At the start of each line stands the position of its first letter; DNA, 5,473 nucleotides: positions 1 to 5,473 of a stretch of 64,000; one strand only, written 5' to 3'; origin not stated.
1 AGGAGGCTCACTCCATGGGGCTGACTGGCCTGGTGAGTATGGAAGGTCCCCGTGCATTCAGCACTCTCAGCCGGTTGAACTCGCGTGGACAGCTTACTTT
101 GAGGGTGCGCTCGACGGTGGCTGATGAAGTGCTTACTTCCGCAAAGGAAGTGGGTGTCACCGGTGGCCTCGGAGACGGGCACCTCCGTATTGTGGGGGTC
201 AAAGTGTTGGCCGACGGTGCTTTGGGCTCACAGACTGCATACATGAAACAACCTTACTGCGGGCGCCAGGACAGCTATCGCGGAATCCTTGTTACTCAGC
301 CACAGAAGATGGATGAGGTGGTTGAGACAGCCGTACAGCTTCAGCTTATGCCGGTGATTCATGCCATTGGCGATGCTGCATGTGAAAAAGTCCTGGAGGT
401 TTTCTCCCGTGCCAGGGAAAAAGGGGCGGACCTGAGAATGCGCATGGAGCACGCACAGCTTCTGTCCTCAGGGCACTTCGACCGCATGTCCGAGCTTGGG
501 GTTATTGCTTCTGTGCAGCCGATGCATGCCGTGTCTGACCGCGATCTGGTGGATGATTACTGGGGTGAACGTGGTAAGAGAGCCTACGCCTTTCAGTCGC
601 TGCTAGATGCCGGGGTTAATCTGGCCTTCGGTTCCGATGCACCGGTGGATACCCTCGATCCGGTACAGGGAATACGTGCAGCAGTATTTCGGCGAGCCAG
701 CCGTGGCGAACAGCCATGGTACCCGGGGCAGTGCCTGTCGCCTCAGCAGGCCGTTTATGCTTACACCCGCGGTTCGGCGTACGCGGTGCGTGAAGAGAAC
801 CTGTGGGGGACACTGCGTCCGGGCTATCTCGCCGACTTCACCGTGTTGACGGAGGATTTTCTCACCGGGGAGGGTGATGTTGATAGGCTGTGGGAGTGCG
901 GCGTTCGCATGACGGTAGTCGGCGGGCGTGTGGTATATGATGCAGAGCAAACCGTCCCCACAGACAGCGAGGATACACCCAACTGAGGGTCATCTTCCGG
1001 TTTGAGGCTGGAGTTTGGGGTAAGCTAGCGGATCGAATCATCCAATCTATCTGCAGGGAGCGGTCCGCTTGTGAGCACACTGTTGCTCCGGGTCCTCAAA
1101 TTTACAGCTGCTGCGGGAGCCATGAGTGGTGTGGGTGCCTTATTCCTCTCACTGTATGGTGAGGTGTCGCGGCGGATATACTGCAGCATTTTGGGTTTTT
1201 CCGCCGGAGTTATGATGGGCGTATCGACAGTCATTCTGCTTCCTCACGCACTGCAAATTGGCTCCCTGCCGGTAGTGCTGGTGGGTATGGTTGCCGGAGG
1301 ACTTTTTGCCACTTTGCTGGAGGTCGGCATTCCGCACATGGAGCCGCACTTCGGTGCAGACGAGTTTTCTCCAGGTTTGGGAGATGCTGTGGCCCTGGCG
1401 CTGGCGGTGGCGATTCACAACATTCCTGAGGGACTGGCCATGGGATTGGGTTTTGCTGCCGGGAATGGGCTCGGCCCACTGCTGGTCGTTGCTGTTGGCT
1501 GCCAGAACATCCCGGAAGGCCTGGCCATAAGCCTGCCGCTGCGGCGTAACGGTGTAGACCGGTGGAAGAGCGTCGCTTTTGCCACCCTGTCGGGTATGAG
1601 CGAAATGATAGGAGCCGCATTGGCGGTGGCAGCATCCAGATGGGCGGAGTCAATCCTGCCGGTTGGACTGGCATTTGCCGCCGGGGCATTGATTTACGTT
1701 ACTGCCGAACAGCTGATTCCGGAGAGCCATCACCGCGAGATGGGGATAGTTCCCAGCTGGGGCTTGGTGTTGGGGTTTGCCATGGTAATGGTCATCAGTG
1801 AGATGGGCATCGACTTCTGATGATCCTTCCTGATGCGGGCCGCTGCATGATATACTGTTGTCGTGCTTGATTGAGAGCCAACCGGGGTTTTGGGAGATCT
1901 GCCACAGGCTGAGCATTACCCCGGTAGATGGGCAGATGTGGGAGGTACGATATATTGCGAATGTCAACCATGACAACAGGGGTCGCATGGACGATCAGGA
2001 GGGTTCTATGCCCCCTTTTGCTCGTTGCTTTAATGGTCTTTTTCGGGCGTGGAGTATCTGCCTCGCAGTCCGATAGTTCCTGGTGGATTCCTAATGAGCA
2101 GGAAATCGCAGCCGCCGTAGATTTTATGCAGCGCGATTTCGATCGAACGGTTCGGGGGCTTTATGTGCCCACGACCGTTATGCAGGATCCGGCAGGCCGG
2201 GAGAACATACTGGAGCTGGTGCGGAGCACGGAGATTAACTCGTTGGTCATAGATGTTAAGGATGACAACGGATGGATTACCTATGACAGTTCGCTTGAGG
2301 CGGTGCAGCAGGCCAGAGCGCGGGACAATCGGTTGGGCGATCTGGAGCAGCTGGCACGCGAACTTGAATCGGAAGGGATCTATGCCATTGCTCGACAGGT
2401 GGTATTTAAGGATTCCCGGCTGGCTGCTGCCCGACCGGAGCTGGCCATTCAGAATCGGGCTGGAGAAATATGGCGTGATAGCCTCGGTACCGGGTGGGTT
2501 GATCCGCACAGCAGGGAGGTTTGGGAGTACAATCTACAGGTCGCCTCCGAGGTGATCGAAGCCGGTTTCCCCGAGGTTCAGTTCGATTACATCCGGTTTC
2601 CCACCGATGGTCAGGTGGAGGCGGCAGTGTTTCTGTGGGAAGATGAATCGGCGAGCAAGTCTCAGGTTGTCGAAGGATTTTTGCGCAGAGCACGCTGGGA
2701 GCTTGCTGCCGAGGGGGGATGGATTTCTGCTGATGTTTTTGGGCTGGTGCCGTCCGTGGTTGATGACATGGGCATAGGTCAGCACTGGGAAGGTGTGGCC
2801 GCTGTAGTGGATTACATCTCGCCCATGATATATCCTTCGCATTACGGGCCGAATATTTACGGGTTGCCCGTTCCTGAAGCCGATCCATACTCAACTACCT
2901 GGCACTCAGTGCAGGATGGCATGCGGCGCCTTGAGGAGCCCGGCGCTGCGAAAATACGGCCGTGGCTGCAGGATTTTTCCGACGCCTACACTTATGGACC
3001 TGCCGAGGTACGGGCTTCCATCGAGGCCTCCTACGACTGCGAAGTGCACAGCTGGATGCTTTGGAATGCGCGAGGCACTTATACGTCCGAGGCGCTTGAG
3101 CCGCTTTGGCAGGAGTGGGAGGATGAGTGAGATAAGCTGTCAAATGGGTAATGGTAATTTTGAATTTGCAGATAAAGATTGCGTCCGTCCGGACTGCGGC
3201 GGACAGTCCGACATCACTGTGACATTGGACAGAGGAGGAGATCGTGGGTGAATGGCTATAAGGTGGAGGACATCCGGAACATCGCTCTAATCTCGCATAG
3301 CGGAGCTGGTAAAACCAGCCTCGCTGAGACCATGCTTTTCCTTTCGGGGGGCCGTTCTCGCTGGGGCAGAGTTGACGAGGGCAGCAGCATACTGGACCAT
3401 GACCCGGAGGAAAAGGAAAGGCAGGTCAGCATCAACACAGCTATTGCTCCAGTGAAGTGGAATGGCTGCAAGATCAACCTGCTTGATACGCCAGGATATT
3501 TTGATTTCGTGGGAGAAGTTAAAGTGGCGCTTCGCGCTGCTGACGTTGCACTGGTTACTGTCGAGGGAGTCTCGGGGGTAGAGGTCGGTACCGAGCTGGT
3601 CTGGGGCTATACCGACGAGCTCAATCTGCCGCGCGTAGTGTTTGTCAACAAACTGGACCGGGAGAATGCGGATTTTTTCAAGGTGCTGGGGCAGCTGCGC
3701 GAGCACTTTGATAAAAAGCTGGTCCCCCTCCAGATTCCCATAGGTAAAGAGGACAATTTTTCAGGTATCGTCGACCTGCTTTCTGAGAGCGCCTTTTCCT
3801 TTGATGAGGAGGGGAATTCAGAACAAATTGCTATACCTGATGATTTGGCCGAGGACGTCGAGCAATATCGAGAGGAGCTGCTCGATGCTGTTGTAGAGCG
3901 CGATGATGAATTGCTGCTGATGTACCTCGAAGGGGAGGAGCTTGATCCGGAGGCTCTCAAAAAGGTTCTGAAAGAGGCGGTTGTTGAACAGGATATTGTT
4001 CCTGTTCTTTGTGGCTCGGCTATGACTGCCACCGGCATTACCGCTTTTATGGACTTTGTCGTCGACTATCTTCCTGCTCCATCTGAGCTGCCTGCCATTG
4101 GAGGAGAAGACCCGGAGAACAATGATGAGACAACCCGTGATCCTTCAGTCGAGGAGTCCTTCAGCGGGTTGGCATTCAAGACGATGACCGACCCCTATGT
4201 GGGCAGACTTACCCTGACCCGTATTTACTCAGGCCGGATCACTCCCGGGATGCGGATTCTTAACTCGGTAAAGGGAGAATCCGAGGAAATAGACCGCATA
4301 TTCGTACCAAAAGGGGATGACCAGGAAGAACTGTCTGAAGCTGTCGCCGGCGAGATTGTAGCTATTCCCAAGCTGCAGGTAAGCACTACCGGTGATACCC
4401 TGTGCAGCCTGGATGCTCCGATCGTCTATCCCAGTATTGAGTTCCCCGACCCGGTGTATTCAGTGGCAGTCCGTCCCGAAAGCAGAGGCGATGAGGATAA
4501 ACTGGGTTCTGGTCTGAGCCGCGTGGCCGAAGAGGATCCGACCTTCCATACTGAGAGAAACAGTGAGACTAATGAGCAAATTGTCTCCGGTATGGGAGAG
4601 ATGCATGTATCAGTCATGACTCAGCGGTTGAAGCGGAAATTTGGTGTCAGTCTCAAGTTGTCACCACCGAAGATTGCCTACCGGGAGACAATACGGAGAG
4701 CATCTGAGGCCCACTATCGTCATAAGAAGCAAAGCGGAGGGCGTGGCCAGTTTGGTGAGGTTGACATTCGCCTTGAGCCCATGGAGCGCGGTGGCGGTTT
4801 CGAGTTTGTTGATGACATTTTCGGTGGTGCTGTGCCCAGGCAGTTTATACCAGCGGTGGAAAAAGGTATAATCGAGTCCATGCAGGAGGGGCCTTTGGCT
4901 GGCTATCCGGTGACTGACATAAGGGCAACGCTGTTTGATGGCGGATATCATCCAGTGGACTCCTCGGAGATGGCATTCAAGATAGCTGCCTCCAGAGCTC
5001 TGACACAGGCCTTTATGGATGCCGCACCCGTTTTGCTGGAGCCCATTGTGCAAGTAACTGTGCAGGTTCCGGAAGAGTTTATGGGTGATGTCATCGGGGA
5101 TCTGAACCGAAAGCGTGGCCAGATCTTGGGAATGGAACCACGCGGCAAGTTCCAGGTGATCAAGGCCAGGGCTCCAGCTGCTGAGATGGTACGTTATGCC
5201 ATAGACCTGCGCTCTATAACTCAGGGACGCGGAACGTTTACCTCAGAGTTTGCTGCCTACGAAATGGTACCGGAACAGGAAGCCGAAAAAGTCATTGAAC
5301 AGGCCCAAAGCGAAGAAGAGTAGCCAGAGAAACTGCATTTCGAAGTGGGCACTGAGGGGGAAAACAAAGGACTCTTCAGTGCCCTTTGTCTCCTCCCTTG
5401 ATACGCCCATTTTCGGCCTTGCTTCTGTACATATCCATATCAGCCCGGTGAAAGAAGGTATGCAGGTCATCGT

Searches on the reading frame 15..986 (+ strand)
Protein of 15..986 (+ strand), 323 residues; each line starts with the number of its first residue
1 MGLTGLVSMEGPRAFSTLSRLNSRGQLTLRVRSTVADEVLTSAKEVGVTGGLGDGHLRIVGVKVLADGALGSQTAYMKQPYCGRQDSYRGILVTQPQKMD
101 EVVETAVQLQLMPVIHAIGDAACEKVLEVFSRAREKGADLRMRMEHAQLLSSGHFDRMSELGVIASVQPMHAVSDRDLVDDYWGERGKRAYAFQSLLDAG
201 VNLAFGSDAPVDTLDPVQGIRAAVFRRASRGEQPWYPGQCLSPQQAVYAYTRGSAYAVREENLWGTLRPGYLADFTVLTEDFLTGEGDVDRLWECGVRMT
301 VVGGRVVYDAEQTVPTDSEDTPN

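Call 61: search_protein_families(library=pfam, proteins=[window:15-986:+], max_evalue=1e-8)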
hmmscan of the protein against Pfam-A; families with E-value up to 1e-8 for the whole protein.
window:15-986:+ (323 aa): 2 families
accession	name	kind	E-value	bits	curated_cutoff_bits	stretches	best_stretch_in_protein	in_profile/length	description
PF07969.17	Amidohydro_3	-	1.2e-58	200.2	29.7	1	10-308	184-472/472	Amidohydrolase family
PF01979.26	Amidohydro_1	-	2.1e-10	40.8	25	1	96-307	134-345/345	Amidohydrolase family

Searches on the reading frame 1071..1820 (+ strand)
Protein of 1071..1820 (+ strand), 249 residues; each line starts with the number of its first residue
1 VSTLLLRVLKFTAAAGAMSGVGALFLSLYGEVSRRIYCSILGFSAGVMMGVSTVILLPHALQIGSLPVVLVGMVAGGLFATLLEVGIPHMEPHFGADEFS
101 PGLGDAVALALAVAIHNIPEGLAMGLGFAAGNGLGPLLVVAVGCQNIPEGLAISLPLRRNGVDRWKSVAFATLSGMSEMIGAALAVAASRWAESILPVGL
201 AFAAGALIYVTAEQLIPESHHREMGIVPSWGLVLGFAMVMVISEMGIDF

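Call 61: search_protein_families(library=pfam, proteins=[window:1071-1820:+], max_evalue=1e-8)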
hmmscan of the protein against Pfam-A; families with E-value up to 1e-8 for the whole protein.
window:1071-1820:+ (249 aa): 1 family
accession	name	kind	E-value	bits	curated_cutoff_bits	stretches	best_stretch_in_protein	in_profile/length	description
PF02535.28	Zip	-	1.3e-30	107.2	35.1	1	107-242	179-322/323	ZIP Zinc transporter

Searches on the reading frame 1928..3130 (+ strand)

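Call 61: search_protein_families(library=pfam, proteins=[window:1928-3130:+], max_evalue=1e-8)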
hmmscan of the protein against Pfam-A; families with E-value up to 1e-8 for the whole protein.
window:1928-3130:+ (400 aa): 1 family
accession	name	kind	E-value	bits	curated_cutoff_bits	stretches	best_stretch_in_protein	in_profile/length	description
PF13200.12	DUF4015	-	7.6e-106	354.2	27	1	77-385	1-313/313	Putative glycosyl hydrolase domain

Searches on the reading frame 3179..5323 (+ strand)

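Call 61: search_protein_families(library=pfam, proteins=[window:3179-5323:+], max_evalue=1e-8)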
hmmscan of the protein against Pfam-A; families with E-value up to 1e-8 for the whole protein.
window:3179-5323:+ (714 aa): 6 families
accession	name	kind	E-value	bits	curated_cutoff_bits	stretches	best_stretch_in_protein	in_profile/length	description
PF03764.24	EFG_IV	-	2.7e-48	163.2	24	1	497-615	1-120/121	Elongation factor G, domain IV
PF00009.33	GTP_EFTU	-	1.9e-43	148.7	26.5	1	31-299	2-187/188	Elongation factor Tu GTP binding domain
PF00679.30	EFG_C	-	7.7e-31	106.4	27.9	1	618-704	1-88/89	Elongation factor G C-terminus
PF14492.12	EFG_III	-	1.9e-29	102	27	1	422-495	1-74/75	Elongation Factor G, domain III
PF22042.2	EF-G_D2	-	4.4e-15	56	27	1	328-410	2-83/84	Elongation factor G domain 2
PF03144.31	GTP_EFTU_D2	-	2e-13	51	30.3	1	342-409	1-73/73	Elongation factor Tu domain 2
